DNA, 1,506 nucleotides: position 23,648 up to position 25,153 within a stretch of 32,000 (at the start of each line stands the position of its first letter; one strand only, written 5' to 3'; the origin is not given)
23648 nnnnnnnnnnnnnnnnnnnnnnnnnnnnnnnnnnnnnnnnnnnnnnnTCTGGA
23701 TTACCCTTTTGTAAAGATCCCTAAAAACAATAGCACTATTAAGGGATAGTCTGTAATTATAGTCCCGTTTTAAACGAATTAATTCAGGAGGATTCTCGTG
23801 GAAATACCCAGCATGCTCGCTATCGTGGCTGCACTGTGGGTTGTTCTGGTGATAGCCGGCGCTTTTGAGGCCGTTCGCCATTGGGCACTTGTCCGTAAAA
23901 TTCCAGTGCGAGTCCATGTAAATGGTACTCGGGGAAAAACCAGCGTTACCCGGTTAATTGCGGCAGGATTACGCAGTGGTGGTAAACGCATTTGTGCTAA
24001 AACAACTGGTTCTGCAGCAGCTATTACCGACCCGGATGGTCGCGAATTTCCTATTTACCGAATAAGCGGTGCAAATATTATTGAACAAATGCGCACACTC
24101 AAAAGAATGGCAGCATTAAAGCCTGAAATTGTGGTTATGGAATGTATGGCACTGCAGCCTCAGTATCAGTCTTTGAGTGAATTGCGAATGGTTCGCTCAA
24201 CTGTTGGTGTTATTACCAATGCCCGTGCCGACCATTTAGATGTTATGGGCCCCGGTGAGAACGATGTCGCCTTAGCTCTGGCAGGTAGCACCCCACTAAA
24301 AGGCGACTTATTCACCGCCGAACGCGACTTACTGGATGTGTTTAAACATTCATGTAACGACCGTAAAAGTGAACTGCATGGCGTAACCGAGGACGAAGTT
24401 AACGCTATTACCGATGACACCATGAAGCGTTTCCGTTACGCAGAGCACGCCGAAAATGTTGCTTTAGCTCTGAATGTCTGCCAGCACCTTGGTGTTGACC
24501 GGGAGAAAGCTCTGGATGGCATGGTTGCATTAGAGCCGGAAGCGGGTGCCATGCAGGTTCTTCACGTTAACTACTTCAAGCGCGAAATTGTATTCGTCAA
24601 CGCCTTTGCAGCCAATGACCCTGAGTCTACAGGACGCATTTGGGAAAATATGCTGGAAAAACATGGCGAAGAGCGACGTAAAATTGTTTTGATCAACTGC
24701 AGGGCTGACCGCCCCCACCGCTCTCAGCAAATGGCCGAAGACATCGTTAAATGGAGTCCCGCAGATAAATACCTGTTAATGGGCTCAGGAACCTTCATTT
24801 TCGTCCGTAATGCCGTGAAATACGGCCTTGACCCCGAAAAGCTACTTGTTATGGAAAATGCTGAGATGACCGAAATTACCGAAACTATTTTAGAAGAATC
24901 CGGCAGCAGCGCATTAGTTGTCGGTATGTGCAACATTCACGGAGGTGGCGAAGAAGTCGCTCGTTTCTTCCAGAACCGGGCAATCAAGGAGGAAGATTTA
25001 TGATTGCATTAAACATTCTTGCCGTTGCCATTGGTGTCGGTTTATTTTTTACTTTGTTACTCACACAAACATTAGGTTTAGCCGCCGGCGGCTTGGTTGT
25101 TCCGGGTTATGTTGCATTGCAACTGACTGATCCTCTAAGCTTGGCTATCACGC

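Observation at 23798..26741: Non-canonical poly-gamma-glutamate locus: pgsB-pgsC plus an uncharacterised two-TM protein, with no pgsA/capA, pgsE or depolymerase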

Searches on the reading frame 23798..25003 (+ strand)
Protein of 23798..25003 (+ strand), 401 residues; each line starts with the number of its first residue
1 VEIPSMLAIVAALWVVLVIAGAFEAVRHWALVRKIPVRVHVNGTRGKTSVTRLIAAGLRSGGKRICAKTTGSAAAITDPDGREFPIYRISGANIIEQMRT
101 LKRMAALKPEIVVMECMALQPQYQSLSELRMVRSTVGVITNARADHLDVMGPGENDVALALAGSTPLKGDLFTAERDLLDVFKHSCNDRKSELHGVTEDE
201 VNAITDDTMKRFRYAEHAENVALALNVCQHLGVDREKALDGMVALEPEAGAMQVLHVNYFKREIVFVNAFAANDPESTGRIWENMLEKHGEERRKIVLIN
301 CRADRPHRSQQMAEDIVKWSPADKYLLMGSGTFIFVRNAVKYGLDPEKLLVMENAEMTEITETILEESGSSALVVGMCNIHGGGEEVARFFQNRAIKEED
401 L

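Call 3: search_protein_families(library=ncbifam, proteins=[window:23798-25003:+], max_evalue=0.01)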
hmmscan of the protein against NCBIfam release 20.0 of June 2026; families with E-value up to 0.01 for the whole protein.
window:23798-25003:+ (401 aa): 12 families
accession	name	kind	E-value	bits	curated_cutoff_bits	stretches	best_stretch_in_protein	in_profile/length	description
TIGR04012.1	poly_gGlu_PgsB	equivalog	1.4e-160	534.2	222.7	1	9-391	2-380/380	poly-gamma-glutamate synthase PgsB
TIGR01085.1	murE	subfamily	3.2e-10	39.5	257.3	1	39-149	88-193/472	UDP-N-acetylmuramyl-tripeptide synthetase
NF008896.0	PRK11929.1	equivalog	3.4e-08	31.8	1023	1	39-149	115-217/965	bifunctional UDP-N-acetylmuramoyl-L-alanyl-D-glutamate--2,6-diaminopimelate ligase MurE/UDP-N-acetylmuramoyl-tripeptide--D-alanyl-D-alanine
NF001124.0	PRK00139.1-2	equivalog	5.5e-08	32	476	1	38-148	111-213/500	UDP-N-acetylmuramoyl-L-alanyl-D-glutamate--2,6-diaminopimelate ligase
NF001126.0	PRK00139.1-4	equivalog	1.7e-06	26.9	373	1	39-148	107-208/486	UDP-N-acetylmuramoyl-L-alanyl-D-glutamate--2,6-diaminopimelate ligase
TIGR01087.1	murD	equivalog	9.5e-06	24.9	211.95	0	200-363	258-402/441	UDP-N-acetylmuramoyl-L-alanine--D-glutamate ligase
NF033197.0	F430_CfbE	equivalog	1.3e-05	24.4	250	0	39-143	102-192/430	coenzyme F430 synthase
TIGR01499.1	folC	subfamily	9.6e-05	21.9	162.65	0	38-65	20-47/400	bifunctional protein FolC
NF001123.0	PRK00139.1-1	equivalog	0.00076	18.2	586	0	39-149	110-212/493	UDP-N-acetylmuramoyl-L-alanyl-D-glutamate--2,6-diaminopimelate ligase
TIGR02068.2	cya_phycin_syn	equivalog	0.0009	17.3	850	1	34-72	478-515/862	cyanophycin synthetase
NF047860.1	Tet-DihydfolSynFolCMyb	equivalog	0.0023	16.9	700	0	38-69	65-96/468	bifunctional tetrahydrofolate synthase/dihydrofolate synthase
NF010623.0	PRK14016.1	subfamily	0.0075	14.4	877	0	33-70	478-514/871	cyanophycin synthetase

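Call 4: search_protein_families(library=pfam, proteins=[window:23798-25003:+], max_evalue=0.01)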
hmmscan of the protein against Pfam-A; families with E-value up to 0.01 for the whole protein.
window:23798-25003:+ (401 aa): 1 family
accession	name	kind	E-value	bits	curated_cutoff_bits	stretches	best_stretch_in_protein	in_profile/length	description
PF08245.18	Mur_ligase_M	-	2.5e-11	44.3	24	1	41-154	1-100/200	Mur ligase middle domain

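Call 38: search_dna_similar(query=window:23798-25003:+, collection=plasmids, mode=protein, max_rows=25, rows=spread)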
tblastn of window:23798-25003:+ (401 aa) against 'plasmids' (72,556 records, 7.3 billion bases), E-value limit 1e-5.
Records with a match: 94; places in all: 94; records where one place covers at least 80% of the query: 86.
Best place of each record, by identity: <60% 94.
By first word of the organism name: Bacillus 85; Streptomyces 6; Cetobacterium 1; Corynebacterium 1; Chroococcidiopsis 1.
By predicted mobility (MOB-suite, as given by PLSDB): conjugative 82; non-mobilizable 8; mobilizable 4.
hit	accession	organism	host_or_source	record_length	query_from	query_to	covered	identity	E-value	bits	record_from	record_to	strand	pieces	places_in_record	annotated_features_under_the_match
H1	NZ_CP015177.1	Bacillus thuringiensis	Bombyx mori,cell culture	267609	21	401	95%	36.3%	4e-63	226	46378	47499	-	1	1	pgsB: poly-gamma-glutamate synthase PgsB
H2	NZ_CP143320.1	Cetobacterium somerae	intestine of Yellow Catfish,pure culture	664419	23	398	94%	35.2%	7e-58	211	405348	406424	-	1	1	pgsB: poly-gamma-glutamate synthase PgsB | pgsC: poly-gamma-glutamate biosynthesis protein PgsC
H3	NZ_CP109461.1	Streptomyces sp. NBC_01454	-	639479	21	327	77%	42.5%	2e-62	224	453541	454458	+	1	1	pgsB: poly-gamma-glutamate synthase PgsB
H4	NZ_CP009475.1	Bacillus anthracis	cat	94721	21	385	91%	35.7%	5e-60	217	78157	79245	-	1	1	capB: capsule biosynthesis protein CapB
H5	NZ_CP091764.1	Bacillus anthracis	Homo sapiens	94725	21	385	91%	35.7%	5e-60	217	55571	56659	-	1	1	capB: capsule biosynthesis protein CapB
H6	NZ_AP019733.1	Bacillus anthracis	-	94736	21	385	91%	35.7%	5e-60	217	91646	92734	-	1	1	capB: capsule biosynthesis protein CapB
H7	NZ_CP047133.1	Bacillus anthracis str. BF1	cow,cow carcass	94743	21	385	91%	35.7%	5e-60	217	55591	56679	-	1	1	capB: capsule biosynthesis protein CapB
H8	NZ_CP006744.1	Bacillus anthracis str. SVA11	-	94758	21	385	91%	35.7%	5e-60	217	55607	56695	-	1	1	capB: capsule biosynthesis protein CapB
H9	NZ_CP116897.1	Bacillus anthracis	Ovis aries,carcass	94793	21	385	91%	35.7%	5e-60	217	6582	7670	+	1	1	capB: capsule biosynthesis protein CapB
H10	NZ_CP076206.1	Bacillus anthracis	-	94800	21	385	91%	35.7%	5e-60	217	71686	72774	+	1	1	capB: capsule biosynthesis protein CapB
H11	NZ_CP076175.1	Bacillus anthracis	Homo sapiens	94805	21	385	91%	35.7%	5e-60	217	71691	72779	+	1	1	capB: capsule biosynthesis protein CapB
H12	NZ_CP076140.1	Bacillus anthracis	cattle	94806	21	385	91%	35.7%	5e-60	217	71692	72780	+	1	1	capB: capsule biosynthesis protein CapB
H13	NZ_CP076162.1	Bacillus anthracis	-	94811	21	385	91%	35.7%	5e-60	217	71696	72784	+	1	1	capB: capsule biosynthesis protein CapB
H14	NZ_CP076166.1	Bacillus anthracis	cattle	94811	21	385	91%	35.7%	5e-60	217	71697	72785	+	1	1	capB: capsule biosynthesis protein CapB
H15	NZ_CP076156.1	Bacillus anthracis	soil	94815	21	385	91%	35.7%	5e-60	217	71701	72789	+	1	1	capB: capsule biosynthesis protein CapB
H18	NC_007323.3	Bacillus anthracis str. 'Ames Ancestor'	-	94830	21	385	91%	35.7%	5e-60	217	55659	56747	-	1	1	capB: capsule biosynthesis protein CapB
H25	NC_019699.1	Chroococcidiopsis thermalis PCC 7203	-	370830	34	313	70%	34.0%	3e-43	168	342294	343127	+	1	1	pgsB: poly-gamma-glutamate synthase PgsB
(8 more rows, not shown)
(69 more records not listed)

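Call 39: get_annotated_region(hit=H18, flank=5000)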
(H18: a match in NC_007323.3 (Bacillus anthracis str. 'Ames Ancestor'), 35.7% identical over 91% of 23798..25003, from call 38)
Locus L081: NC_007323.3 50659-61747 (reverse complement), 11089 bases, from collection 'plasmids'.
description: Bacillus anthracis str. 'Ames Ancestor' plasmid pXO2, complete sequence
organism: Bacillus anthracis str. 'Ames Ancestor' (NCBI taxid 261594)
taxonomy: Bacteria; Bacillota; Bacilli; Bacillales; Bacillaceae; Bacillus; Bacillus anthracis; Bacillus anthracis str. 'Ames Ancestor'
host: -; source: -; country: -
typing (MOB-suite, as given by PLSDB): conjugative; replicon rep_cluster_163; relaxase MOBP; mating-pair formation MPF_T
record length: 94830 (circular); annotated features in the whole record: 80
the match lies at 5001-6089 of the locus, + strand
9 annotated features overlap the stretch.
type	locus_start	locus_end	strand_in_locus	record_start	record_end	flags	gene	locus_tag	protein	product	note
CDS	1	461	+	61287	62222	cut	-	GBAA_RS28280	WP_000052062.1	ETX/MTX2 family pore-forming toxin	-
CDS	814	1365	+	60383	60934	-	lepB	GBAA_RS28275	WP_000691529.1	signal peptidase I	GO:0009306 - protein secretion [Evidence IEA]; GO:0006465 - signal peptide processing [Evidence IEA]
CDS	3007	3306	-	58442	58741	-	-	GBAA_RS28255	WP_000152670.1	metalloregulator ArsR/SmtB family transcription factor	GO:0006355 - regulation of DNA-templated transcription [Evidence IEA]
predicted_resistance_gene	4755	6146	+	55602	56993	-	capB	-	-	capsule biosynthesis protein CapB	predicted by amrfinderplus; class ; identity 100.0%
predicted_resistance_gene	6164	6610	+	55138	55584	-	capC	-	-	capsular polyglutamate amide ligase/translocase CapC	predicted by amrfinderplus; class ; identity 100.0%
predicted_resistance_gene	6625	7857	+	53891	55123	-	capA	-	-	capsular polyglutamate synthetase CapA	predicted by amrfinderplus; class ; identity 100.0%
predicted_resistance_gene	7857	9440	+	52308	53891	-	capD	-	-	capsule biosynthesis gamma-glutamyltransferase CapD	predicted by amrfinderplus; class ; identity 100.0%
predicted_resistance_gene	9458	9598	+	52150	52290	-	capE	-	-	capsule biosynthesis protein CapE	predicted by amrfinderplus; class ; identity 100.0%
CDS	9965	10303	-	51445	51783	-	-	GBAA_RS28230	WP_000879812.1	YxeA family protein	-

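Call 40: get_annotated_region(hit=H2, flank=5000)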
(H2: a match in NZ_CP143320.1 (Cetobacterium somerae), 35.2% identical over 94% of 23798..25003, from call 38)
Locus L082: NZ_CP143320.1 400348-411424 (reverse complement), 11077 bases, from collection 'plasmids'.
description: Cetobacterium somerae strain ceto plasmid p1, complete sequence
organism: Cetobacterium somerae (NCBI taxid 188913)
taxonomy: Bacteria; Fusobacteriota; Fusobacteriia; Fusobacteriales; Fusobacteriaceae; Cetobacterium; Cetobacterium somerae
host: -; source: intestine of Yellow Catfish,pure culture; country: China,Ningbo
typing (MOB-suite, as given by PLSDB): non-mobilizable
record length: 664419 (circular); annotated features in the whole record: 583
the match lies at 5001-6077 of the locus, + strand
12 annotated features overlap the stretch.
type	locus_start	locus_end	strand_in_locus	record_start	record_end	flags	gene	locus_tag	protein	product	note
CDS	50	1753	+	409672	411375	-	ggt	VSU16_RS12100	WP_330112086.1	gamma-glutamyltransferase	GO:0006750 - glutathione biosynthetic process [Evidence IEA]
CDS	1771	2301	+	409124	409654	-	-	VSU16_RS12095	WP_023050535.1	DUF6305 family protein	-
CDS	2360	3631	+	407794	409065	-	-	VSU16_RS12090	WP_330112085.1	TRAP transporter large permease subunit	-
CDS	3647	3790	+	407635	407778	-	-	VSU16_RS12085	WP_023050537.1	hypothetical protein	-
CDS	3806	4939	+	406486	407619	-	-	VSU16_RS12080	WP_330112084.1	succinylglutamate desuccinylase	-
CDS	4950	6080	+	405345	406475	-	pgsB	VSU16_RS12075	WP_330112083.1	poly-gamma-glutamate synthase PgsB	GO:0070501 - poly-gamma-glutamate biosynthetic process [Evidence IEA]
CDS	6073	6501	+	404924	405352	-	pgsC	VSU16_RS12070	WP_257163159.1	poly-gamma-glutamate biosynthesis protein PgsC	GO:0070501 - poly-gamma-glutamate biosynthetic process [Evidence IEA]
CDS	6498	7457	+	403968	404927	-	pgsW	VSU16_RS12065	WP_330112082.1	poly-gamma-glutamate system protein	-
CDS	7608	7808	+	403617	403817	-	-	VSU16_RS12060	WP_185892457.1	cold-shock protein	-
CDS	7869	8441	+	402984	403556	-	-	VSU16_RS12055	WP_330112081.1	sigma-70 family RNA polymerase sigma factor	GO:0006352 - DNA-templated transcription initiation [Evidence IEA]; GO:0006355 - regulation of DNA-templated ...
CDS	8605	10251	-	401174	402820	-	treC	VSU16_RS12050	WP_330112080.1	alpha,alpha-phosphotrehalase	GO:0005991 - trehalose metabolic process [Evidence IEA]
CDS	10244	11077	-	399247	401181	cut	-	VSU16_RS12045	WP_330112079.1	fructose-specific PTS transporter subunit EIIC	GO:0009401 - phosphoenolpyruvate-dependent sugar phosphotransferase system [Evidence IEA]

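Call 45: get_annotated_region(hit=H3, flank=6000)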
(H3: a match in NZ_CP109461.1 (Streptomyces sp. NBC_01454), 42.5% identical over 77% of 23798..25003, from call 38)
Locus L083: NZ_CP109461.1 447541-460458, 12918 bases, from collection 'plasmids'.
description: Streptomyces sp. NBC_01454 plasmid unnamed1, complete sequence
organism: Streptomyces sp. NBC_01454 (NCBI taxid 2975867)
taxonomy: Bacteria; Actinomycetota; Actinomycetes; Kitasatosporales; Streptomycetaceae; Streptomyces; Streptomyces sp. NBC 01454
host: -; source: -; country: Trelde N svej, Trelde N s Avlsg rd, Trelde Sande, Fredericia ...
typing (MOB-suite, as given by PLSDB): non-mobilizable
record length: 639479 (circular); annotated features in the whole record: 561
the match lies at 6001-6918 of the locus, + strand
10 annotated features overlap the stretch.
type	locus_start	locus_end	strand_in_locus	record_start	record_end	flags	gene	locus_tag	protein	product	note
CDS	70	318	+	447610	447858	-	-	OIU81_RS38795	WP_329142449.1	histidine kinase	GO:0000160 - phosphorelay signal transduction system [Evidence IEA]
CDS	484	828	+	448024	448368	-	-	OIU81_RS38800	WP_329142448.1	hypothetical protein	-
CDS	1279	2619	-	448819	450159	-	-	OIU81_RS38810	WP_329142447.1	hydrolase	-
CDS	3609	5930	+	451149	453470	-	-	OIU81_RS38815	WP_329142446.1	HAMP domain-containing protein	GO:0007165 - signal transduction [Evidence IEA]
CDS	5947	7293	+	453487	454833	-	pgsB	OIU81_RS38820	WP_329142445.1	poly-gamma-glutamate synthase PgsB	GO:0070501 - poly-gamma-glutamate biosynthetic process [Evidence IEA]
CDS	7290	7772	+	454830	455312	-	-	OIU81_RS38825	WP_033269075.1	poly-gamma-glutamate biosynthesis protein PgsC/CapC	-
CDS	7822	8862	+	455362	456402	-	-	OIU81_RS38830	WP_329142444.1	NlpC/P60 family protein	-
CDS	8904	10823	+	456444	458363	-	-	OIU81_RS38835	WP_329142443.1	glycosyltransferase family 39 protein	-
CDS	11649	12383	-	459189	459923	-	-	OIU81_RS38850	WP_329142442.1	hypothetical protein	-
CDS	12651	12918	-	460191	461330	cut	-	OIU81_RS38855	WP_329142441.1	Fic family protein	-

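Call 46: get_annotated_region(hit=H25, flank=6000)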
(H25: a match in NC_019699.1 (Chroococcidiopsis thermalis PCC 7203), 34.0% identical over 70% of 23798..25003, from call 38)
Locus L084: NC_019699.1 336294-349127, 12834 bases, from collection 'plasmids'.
description: Chroococcidiopsis thermalis PCC 7203 plasmid pCHRO.01, complete sequence
organism: Chroococcidiopsis thermalis PCC 7203 (NCBI taxid 251229)
taxonomy: Bacteria; Cyanobacteriota; Cyanophyceae; Chroococcidiopsidales; Chroococcidiopsidaceae; Chroococcidiopsis; Chroococcidiopsis thermalis; Chroococcidiopsis thermalis PCC 7203
host: -; source: -; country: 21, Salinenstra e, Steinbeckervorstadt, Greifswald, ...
typing (MOB-suite, as given by PLSDB): conjugative; relaxase MOBP; mating-pair formation MPF_T
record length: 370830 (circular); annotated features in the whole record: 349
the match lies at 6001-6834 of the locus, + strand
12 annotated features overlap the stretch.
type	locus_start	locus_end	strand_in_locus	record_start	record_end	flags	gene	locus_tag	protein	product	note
CDS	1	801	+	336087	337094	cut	-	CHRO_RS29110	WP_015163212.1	RNA polymerase sigma factor, RpoD/SigA family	GO:0006352 - DNA-templated transcription initiation [Evidence IEA]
CDS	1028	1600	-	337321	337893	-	-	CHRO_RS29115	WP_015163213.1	hypothetical protein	-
CDS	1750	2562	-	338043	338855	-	-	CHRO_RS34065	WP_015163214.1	hypothetical protein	-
CDS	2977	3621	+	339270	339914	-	-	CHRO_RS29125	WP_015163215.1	SRPBCC family protein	-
CDS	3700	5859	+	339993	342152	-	-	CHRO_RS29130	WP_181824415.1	serine hydrolase domain-containing protein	-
CDS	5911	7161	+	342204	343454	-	pgsB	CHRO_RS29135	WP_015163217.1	poly-gamma-glutamate synthase PgsB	GO:0070501 - poly-gamma-glutamate biosynthetic process [Evidence IEA]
CDS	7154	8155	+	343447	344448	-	-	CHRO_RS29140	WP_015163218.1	poly-gamma-glutamate biosynthesis protein PgsC/CapC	-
CDS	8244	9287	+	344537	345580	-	-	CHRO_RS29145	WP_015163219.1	hypothetical protein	-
CDS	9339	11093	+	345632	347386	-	-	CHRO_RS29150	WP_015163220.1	HlyD family efflux transporter periplasmic adaptor subunit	-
CDS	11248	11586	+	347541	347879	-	-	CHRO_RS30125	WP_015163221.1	peptidoglycan-binding domain-containing protein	-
CDS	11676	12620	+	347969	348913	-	-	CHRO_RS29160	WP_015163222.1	metallophosphoesterase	-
CDS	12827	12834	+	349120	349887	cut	-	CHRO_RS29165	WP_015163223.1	hypothetical protein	-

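Call 47: get_annotated_region(hit=H1, flank=6000)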
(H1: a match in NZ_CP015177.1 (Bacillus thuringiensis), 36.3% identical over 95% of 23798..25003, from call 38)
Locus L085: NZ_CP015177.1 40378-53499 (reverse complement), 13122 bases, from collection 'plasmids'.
description: Bacillus thuringiensis serovar alesti strain BGSC 4C1 plasmid pBMB267, complete sequence
organism: Bacillus thuringiensis (NCBI taxid 1440)
taxonomy: Bacteria; Bacillota; Bacilli; Bacillales; Bacillaceae; Bacillus; Bacillus thuringiensis
host: -; source: Bombyx mori,cell culture; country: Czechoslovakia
typing (MOB-suite, as given by PLSDB): non-mobilizable; replicon rep_cluster_125; mating-pair formation MPF_T
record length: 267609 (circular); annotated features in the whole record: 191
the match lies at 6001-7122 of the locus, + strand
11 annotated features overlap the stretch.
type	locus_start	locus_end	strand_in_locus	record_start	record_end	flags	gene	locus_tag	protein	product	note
CDS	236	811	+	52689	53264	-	-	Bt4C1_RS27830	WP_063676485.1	hypothetical protein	-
CDS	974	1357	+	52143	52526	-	-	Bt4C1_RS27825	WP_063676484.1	hypothetical protein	-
CDS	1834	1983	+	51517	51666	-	-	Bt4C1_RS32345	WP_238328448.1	hypothetical protein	-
CDS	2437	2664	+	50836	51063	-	-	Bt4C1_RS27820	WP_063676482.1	hypothetical protein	-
CDS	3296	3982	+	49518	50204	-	-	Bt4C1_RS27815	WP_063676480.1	CPBP family intramembrane glutamic endopeptidase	GO:0071586 - CAAX-box protein processing [Evidence IEA]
CDS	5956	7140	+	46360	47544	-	pgsB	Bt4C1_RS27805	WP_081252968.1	poly-gamma-glutamate synthase PgsB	GO:0070501 - poly-gamma-glutamate biosynthetic process [Evidence IEA]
CDS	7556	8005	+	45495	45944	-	pgsC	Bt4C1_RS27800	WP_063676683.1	poly-gamma-glutamate biosynthesis protein PgsC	GO:0070501 - poly-gamma-glutamate biosynthetic process [Evidence IEA]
CDS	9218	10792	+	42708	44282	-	-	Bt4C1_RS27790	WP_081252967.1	gamma-glutamyltransferase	-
CDS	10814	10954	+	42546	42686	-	-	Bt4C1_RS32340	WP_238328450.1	CapE family protein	-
CDS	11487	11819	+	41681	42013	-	-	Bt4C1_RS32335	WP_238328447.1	hypothetical protein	-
CDS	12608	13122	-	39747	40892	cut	-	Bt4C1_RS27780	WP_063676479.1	DUF418 domain-containing protein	-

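Call 51: search_protein_families(library=pfam, proteins=[L084:8244-9287:+, L084:7154-8155:+, L083:7822-8862:+], max_evalue=0.001)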
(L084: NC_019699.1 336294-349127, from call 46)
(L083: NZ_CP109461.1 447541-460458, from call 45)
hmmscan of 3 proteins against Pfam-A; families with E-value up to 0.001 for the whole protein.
L084:8244-9287:+ (347 aa): 0 families

L084:7154-8155:+ (333 aa): 1 family
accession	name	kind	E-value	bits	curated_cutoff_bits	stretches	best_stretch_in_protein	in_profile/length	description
PF14102.11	Caps_synth_CapC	-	8.3e-26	91.2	27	2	17-134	1-118/119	Capsule biosynthesis CapC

L083:7822-8862:+ (346 aa): 1 family
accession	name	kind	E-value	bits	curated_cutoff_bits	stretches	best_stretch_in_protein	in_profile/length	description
PF00877.26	NLPC_P60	-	9.7e-07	29.2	23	1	215-301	13-74/105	NlpC/P60 family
